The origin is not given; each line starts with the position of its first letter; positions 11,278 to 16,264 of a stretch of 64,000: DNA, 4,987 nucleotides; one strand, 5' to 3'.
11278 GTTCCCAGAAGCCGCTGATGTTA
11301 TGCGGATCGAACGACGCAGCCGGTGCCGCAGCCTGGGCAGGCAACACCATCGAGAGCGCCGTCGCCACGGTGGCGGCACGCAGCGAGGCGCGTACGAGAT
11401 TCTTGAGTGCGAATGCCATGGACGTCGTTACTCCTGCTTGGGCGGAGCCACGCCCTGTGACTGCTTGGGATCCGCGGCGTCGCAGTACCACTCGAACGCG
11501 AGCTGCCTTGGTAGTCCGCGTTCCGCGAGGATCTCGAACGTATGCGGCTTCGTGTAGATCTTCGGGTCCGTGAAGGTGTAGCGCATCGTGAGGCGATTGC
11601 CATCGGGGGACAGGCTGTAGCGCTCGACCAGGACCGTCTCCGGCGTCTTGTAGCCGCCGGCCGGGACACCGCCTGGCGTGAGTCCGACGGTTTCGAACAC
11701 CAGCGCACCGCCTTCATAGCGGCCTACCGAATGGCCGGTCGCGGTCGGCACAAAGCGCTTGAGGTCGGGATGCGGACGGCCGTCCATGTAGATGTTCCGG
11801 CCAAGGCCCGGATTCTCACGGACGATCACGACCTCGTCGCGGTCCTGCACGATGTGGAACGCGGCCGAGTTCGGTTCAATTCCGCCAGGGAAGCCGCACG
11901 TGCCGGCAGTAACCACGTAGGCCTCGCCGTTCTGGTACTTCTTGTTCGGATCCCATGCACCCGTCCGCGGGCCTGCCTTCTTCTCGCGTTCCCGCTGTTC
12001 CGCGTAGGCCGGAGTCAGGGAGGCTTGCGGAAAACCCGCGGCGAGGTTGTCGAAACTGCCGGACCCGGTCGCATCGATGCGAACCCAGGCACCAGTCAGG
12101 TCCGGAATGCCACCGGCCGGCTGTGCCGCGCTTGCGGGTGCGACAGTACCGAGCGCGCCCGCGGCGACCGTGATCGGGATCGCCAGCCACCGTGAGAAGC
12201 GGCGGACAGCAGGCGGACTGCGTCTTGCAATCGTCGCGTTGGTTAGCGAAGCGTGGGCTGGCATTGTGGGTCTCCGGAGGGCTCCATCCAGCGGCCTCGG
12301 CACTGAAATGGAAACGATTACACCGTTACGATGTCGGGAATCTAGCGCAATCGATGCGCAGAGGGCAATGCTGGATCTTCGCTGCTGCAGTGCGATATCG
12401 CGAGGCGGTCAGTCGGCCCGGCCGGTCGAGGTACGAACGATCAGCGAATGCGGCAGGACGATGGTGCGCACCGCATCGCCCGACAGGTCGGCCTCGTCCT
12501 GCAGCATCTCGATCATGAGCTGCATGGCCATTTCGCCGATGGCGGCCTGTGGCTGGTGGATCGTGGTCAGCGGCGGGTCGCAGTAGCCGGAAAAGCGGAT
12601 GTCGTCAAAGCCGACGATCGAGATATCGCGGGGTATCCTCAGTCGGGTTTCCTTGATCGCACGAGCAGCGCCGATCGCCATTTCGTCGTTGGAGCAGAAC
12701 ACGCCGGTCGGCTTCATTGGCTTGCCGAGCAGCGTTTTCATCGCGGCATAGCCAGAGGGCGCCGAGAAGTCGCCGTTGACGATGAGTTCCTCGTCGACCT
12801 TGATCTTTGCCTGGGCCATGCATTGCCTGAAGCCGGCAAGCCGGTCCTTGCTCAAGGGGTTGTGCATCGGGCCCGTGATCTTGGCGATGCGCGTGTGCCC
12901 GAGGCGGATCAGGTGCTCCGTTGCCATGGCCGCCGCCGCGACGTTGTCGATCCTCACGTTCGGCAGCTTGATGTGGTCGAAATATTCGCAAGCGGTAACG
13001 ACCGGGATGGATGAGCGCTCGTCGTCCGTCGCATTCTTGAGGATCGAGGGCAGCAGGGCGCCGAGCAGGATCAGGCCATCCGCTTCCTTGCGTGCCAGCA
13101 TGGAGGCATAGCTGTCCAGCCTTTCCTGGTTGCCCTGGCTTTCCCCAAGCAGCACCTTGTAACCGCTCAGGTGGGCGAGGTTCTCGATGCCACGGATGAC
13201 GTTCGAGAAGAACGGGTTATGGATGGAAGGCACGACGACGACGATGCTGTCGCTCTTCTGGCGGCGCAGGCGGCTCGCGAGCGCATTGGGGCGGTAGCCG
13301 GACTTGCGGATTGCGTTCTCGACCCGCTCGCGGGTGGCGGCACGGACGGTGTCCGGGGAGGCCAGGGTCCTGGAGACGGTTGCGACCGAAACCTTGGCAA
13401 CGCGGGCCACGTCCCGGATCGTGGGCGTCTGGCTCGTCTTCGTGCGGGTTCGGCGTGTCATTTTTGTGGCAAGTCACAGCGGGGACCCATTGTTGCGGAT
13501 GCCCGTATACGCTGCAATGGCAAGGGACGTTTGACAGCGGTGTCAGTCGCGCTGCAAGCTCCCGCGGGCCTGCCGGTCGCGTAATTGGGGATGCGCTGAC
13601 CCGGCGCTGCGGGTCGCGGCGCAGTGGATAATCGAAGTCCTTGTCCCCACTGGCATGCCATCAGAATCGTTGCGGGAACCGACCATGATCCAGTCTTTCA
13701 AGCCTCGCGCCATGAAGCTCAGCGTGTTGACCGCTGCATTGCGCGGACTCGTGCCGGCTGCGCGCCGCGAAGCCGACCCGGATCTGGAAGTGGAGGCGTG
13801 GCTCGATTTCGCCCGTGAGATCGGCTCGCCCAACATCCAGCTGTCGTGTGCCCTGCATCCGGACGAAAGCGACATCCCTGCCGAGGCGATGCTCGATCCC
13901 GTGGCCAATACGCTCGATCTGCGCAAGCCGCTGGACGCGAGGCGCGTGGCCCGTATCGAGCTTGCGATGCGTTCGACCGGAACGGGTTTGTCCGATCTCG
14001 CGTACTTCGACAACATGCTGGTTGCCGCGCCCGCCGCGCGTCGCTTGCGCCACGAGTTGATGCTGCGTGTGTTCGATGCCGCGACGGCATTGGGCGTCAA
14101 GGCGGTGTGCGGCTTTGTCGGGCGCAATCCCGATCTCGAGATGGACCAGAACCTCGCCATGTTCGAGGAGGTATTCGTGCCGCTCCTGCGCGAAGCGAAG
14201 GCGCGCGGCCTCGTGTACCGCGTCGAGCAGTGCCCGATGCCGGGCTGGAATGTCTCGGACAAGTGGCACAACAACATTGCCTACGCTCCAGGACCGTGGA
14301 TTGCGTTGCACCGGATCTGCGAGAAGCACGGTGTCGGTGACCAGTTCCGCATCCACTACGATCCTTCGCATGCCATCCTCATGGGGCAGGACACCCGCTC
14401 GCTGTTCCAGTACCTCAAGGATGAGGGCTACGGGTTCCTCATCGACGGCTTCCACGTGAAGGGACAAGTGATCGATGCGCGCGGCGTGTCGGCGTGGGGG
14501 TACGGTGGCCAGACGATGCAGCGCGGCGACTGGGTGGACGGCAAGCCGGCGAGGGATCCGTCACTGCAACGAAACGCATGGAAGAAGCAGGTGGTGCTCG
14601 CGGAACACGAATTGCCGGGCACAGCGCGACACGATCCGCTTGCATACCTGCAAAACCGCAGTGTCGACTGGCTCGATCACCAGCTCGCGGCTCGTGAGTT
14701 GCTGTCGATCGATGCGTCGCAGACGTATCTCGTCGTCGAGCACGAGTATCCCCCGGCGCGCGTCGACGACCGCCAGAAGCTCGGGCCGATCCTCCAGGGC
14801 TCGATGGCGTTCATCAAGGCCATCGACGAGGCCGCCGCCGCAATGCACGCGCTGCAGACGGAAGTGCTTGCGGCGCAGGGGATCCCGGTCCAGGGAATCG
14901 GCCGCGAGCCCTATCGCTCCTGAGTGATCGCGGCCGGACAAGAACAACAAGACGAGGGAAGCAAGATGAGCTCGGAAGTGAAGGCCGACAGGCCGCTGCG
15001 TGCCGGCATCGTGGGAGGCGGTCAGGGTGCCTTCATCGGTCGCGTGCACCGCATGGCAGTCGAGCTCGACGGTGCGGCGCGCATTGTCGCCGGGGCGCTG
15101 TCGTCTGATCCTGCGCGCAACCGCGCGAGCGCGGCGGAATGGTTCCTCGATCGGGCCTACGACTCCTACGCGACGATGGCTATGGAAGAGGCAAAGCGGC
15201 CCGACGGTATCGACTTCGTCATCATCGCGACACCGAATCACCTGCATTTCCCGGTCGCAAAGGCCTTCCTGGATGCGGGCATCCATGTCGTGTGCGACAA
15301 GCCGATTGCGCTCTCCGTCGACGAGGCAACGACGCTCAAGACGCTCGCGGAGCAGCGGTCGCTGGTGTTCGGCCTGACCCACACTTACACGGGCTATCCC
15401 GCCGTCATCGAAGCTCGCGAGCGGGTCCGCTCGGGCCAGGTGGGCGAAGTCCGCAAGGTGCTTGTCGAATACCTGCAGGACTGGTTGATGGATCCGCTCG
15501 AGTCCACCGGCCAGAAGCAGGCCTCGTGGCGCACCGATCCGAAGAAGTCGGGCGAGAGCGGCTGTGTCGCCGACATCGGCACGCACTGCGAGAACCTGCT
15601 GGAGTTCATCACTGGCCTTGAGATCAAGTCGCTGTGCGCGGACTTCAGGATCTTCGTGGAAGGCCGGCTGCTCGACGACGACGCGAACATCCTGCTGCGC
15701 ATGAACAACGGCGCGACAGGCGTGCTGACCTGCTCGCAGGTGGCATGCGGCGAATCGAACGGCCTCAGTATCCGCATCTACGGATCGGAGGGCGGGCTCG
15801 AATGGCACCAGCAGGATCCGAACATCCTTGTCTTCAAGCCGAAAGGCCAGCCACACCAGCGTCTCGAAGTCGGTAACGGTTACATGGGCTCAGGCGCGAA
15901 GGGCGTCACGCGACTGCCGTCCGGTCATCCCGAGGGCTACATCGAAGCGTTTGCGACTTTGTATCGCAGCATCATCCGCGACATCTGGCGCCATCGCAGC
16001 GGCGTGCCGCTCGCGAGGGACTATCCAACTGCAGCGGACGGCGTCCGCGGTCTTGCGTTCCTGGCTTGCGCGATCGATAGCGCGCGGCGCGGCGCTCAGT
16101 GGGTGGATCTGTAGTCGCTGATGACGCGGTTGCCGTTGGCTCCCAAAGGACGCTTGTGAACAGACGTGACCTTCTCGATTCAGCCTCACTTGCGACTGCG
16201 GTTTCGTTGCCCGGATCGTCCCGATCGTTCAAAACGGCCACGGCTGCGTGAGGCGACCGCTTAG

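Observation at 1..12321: Almost every protein in a TonB-receptor-centred locus is exported: a candidate periplasmic uptake and redox system of unknown substrate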

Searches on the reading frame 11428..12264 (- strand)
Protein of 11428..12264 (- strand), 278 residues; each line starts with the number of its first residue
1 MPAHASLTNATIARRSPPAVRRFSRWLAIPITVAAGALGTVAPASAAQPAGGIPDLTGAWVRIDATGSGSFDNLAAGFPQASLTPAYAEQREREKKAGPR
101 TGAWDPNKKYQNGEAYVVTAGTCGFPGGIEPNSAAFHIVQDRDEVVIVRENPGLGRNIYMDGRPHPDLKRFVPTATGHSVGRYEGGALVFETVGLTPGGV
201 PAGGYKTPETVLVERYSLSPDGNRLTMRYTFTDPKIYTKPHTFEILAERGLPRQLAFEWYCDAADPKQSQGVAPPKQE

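Call 7: search_protein_families(library=pfam, proteins=[window:11428-12264:-], max_evalue=0.01)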
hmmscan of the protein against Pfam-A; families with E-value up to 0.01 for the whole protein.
window:11428-12264:- (278 aa): 0 families

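Call 84: search_protein_families(library=ncbifam, proteins=[window:11428-12264:-], max_evalue=1e-10)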
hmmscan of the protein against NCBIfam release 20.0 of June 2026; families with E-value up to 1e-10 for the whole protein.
window:11428-12264:- (278 aa): 0 families

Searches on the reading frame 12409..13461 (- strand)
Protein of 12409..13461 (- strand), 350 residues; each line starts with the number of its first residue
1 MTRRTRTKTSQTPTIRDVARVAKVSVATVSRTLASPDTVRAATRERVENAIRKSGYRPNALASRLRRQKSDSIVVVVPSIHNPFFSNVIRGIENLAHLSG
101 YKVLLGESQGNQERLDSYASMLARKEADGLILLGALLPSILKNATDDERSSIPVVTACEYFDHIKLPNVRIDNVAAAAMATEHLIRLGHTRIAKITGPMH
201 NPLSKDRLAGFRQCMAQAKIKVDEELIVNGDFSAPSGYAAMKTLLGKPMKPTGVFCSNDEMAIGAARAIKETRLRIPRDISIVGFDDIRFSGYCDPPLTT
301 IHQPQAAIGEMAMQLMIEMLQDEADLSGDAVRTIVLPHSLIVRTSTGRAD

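Call 7: search_protein_families(library=pfam, proteins=[window:12409-13461:-], max_evalue=0.01)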
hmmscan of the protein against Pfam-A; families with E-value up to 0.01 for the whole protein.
window:12409-13461:- (350 aa): 4 families
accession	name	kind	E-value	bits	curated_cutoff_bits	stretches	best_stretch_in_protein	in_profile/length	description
PF13377.12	Peripla_BP_3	-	3.6e-40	138.2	26.5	1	181-346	1-167/167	Periplasmic binding protein-like domain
PF00532.27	Peripla_BP_1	-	4.7e-32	112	22.2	1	71-324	2-265/281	Periplasmic binding proteins and sugar binding domain of LacI family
PF13407.12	Peripla_BP_4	-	1.2e-21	77.9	35.1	1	73-321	1-255/258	Periplasmic binding protein domain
PF00356.27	LacI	-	1.6e-17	63.5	27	1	14-59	1-46/46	Bacterial regulatory proteins, lacI family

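Call 83: search_solved_structures(query=window:12409-13461:-, max_evalue=1e-25)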
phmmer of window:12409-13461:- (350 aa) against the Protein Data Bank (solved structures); distinct sequences matched with E-value up to 1e-25: 51.
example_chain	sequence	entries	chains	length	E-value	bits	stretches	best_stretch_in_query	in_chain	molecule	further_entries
3oqo_A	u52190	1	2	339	6.4e-61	209.4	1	14-346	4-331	Catabolite control protein A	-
3oqm_A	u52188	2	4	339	6.6e-61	209.4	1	14-346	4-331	Catabolite control protein A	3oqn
1jh9_A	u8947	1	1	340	4.6e-60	206.6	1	14-322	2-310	PURINE NUCLEOTIDE SYNTHESIS REPRESSOR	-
1jft_A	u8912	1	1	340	5.2e-60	206.4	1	14-322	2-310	PURINE NUCLEOTIDE SYNTHESIS REPRESSOR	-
1jfs_A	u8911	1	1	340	5.2e-60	206.4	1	14-322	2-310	PURINE NUCLEOTIDE SYNTHESIS REPRESSOR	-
2pue_A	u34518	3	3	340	7.4e-60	205.9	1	14-322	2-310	PROTEIN (PURINE REPRESSOR ) | PROTEIN (PURINE REPRESSOR)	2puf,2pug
1bdi_A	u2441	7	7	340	7.4e-60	205.9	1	14-322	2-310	PROTEIN (PURINE REPRESSOR) | PROTEIN (PURINE NUCLEOTIDE SYNTHESIS REPRESSOR)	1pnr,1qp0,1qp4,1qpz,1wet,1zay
1vpw_A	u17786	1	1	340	1.4e-59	205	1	14-322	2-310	PURINE REPRESSOR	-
2pua_A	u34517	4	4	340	1.4e-59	205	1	14-322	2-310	PURINE REPRESSOR | PROTEIN (PURINE REPRESSOR)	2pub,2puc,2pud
9ny7_A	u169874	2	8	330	1.8e-59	204.6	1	13-320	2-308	Ribose operon repressor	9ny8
1bdh_A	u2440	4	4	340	1.9e-59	204.6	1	14-322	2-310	PROTEIN (PURINE REPRESSOR) | PROTEIN (PURINE NUCLEOTIDE SYNTHESIS REPRESSOR) | PURINE NUCLEOTIDE SYNTHESIS REPRESSOR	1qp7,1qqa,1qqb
1zvv_A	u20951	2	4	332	6.7e-59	202.8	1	13-346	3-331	Glucose-resistance amylase regulator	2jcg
1rzr_G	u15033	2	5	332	1.1e-58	202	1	13-346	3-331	Glucose-resistance amylase regulator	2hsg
1jhz_A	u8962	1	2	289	2.5e-50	174.6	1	70-322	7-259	PURINE NUCLEOTIDE SYNTHESIS REPRESSOR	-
1dbq_A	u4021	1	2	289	3.5e-50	174.1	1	70-322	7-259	PURINE REPRESSOR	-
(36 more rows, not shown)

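Call 84: search_protein_families(library=ncbifam, proteins=[window:12409-13461:-], max_evalue=1e-10)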
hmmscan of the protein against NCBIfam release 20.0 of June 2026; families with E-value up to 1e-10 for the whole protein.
window:12409-13461:- (350 aa): 18 families
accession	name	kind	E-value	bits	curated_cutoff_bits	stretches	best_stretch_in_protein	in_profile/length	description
NF008269.0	PRK11041.1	equivalog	3.5e-102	341.9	436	1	7-347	4-338/342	DNA-binding transcriptional regulator CytR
NF007979.0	PRK10703.1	equivalog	1e-74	251.7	501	1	14-346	3-331/341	HTH-type transcriptional repressor PurR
NF007743.0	PRK10423.1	equivalog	1e-73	248.3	531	1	14-345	3-329/330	ribose operon transcriptional repressor RbsR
NF047341.1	lactose_RbsR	equivalog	3.4e-71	240.2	382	1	14-347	4-329/331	ribose utilization transcriptional repressor RbsR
TIGR01481.1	ccpA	equivalog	3.4e-69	233.8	442.35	1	12-346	2-329/330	catabolite control protein A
NF007706.0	PRK10401.1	equivalog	4.2e-59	200.6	555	1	14-339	3-328/346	HTH-type transcriptional regulator GalS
NF007075.0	PRK09526.1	subfamily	9.1e-59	199.2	340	1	11-348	4-333/358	LacI family DNA-binding transcriptional regulator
NF052440.1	TransRegGNTRPSEAE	equivalog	2e-56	191.5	400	1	9-345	2-332/333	HTH-type transcriptional regulator GntR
NF008002.0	PRK10727.1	equivalog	2.5e-51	174.8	557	1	14-323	3-310/341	HTH-type transcriptional regulator GalR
NF051853.1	TransRegUriRCory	equivalog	2.8e-48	164.7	550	1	13-345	1-323/327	transcriptional regulator UriR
NF007449.0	PRK10014.1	subfamily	3.2e-46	158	310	1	9-341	3-339/342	Mal regulon transcriptional regulator MalI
NF047913.1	TransRegIdnR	equivalog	4e-37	128.2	500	1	14-324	7-313/331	DNA-binding transcriptional regulator IdnR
TIGR02417.1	fruct_sucro_rep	subfamily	9e-34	117.2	389.55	1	14-322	1-309/327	D-fructose-responsive transcription factor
NF011563.0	PRK14987.1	equivalog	1.7e-33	116.3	433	1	11-320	4-309/331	gluconate operon transcriptional repressor GntR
NF008452.0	PRK11303.1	equivalog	1.8e-32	112.8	385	1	15-324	3-312/332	catabolite repressor/activator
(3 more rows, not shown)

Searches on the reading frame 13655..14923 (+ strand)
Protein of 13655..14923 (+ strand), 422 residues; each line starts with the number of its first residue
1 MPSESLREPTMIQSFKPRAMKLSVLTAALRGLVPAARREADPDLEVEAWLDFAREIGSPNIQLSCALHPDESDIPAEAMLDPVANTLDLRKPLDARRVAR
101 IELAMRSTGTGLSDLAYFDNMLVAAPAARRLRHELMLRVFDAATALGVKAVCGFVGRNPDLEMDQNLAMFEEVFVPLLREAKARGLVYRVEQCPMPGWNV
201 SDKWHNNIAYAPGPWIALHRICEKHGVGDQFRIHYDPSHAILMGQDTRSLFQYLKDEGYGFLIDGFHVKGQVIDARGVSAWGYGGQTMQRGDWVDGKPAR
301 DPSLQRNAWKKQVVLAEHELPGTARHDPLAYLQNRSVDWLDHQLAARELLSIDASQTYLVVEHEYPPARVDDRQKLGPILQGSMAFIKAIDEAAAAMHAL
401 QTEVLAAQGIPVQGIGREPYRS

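Call 7: search_protein_families(library=pfam, proteins=[window:13655-14923:+], max_evalue=0.01)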
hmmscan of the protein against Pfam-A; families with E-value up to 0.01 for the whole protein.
window:13655-14923:+ (422 aa): 1 family
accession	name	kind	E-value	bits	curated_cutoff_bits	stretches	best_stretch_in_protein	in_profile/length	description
PF01261.30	AP_endonuc_2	-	6.5e-10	39.6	31.1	1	84-270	17-187/249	Xylose isomerase-like TIM barrel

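Call 8: search_protein_families(library=ncbifam, proteins=[window:13655-14923:+], max_evalue=0.001)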
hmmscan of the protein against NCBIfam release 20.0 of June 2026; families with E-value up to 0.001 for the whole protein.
window:13655-14923:+ (422 aa): 0 families

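Call 70: search_protein_families(library=ncbifam, proteins=[window:13655-14923:+], max_evalue=0.001)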
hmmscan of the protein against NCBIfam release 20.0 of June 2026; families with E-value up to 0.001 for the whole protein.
window:13655-14923:+ (422 aa): 0 families

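Call 76: search_solved_structures(query=window:13712-14923:+, max_evalue=0.01)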
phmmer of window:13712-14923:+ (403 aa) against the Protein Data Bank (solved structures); distinct sequences matched with E-value up to 0.01: 0.

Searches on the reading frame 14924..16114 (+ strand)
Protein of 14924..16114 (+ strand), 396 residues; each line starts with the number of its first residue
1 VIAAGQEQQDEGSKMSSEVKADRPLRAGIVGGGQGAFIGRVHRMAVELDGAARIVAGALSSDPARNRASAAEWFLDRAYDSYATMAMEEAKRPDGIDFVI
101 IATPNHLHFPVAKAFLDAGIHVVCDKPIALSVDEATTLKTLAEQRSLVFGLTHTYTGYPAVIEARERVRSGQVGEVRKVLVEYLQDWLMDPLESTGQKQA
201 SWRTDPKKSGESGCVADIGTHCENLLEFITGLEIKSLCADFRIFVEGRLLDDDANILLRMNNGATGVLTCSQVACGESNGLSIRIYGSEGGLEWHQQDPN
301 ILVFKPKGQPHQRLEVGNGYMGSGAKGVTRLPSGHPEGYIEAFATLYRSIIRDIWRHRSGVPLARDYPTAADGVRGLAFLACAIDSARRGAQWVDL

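Call 7: search_protein_families(library=pfam, proteins=[window:14924-16114:+], max_evalue=0.01)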
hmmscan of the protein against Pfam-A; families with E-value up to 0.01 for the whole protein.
window:14924-16114:+ (396 aa): 3 families
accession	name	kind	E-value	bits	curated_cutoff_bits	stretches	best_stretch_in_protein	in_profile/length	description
PF22725.1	GFO_IDH_MocA_C3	-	8.5e-28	97.3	27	1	163-293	3-124/124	GFO/IDH/MocA C-terminal domain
PF01408.29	GFO_IDH_MocA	-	2.8e-21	76.9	24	1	26-151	2-118/120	Oxidoreductase family, NAD-binding Rossmann fold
PF02894.22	GFO_IDH_MocA_C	-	1.2e-12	48.5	22.9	1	165-396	1-218/218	Oxidoreductase family, C-terminal alpha/beta domain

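Call 8: search_protein_families(library=ncbifam, proteins=[window:14924-16114:+], max_evalue=0.001)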
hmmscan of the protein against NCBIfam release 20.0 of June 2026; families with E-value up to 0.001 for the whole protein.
window:14924-16114:+ (396 aa): 7 families
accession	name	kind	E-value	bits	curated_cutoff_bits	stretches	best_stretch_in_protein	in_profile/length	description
NF052479.1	LevoglcsnDh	equivalog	1.6e-31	109.4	650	1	76-250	55-221/386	levoglucosan dehydrogenase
NF041392.1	XylDh_Gfo6_Halo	equivalog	1.5e-20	73.3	350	1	87-293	74-274/350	D-xylose 1-dehydrogenase Gfo6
NF040723.1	UDP-GlcNAcDh_Arch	equivalog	1.9e-19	70.3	450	1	25-178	1-143/302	UDP-N-acetylglucosamine 3-dehydrogenase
TIGR04380.1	myo_inos_iolG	equivalog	7.1e-19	67.9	355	1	26-304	3-262/330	inositol 2-dehydrogenase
NF008607.0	PRK11579.1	subfamily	2e-15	56.6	330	1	95-178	64-147/346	oxidoreductase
NF058561.1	BT_2158_fam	equivalog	5e-12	45.1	750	1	71-179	75-180/487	glycoside 3-dehydrogenase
NF007574.0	PRK10206.1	equivalog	9.6e-07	28.2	352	1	87-179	57-149/345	oxidoreductase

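Call 77: search_solved_structures(query=window:14966-16114:+, max_evalue=1e-15)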
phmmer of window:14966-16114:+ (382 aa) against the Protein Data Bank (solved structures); distinct sequences matched with E-value up to 1e-15: 10.
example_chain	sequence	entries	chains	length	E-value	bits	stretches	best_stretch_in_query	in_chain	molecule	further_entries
3v5n_A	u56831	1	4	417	2.5e-115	388.8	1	8-380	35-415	Oxidoreductase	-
7d5m_A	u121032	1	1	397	3.1e-77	263.5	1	7-381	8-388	Oxidoreductase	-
7d5n_A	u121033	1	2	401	3.2e-77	263.4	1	7-381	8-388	Oxidoreductase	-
3dty_A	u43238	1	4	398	1.3e-72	248.2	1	7-380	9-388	Oxidoreductase, Gfo/Idh/MocA family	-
4h3v_A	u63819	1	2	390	1.6e-31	113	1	79-234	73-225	Oxidoreductase domain protein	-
6a3f_A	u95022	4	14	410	4.7e-25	91.7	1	11-234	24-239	Putative dehydrogenase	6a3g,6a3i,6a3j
5ya8_A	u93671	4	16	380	3.1e-21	79.1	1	13-297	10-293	Scyllo-inositol dehydrogenase with L-glucose dehydrogenase activity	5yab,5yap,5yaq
4fb5_A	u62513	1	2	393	1.1e-20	77.4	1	9-287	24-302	Probable oxidoreductase protein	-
6ktj_A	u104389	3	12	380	1.7e-20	76.7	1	13-297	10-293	Scyllo-inositol dehydrogenase with L-glucose dehydrogenase activity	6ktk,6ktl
4gqa_A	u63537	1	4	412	2.4e-18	69.6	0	46-284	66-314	NAD binding Oxidoreductase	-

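Call 84: search_protein_families(library=ncbifam, proteins=[window:14966-16114:+], max_evalue=1e-10)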
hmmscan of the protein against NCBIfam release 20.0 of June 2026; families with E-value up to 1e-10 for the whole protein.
window:14966-16114:+ (382 aa): 6 families
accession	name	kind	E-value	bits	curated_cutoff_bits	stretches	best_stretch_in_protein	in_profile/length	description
NF052479.1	LevoglcsnDh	equivalog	1.4e-31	109.6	650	1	62-234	55-219/386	levoglucosan dehydrogenase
NF041392.1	XylDh_Gfo6_Halo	equivalog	1.4e-20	73.4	350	1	73-279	74-274/350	D-xylose 1-dehydrogenase Gfo6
NF040723.1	UDP-GlcNAcDh_Arch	equivalog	1.7e-19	70.5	450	1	11-164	1-143/302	UDP-N-acetylglucosamine 3-dehydrogenase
TIGR04380.1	myo_inos_iolG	equivalog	6.2e-19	68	355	1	12-290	3-262/330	inositol 2-dehydrogenase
NF008607.0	PRK11579.1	subfamily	1.8e-15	56.8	330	1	81-164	64-147/346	oxidoreductase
NF058561.1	BT_2158_fam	equivalog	5e-12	45.1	750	1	58-165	76-180/487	glycoside 3-dehydrogenase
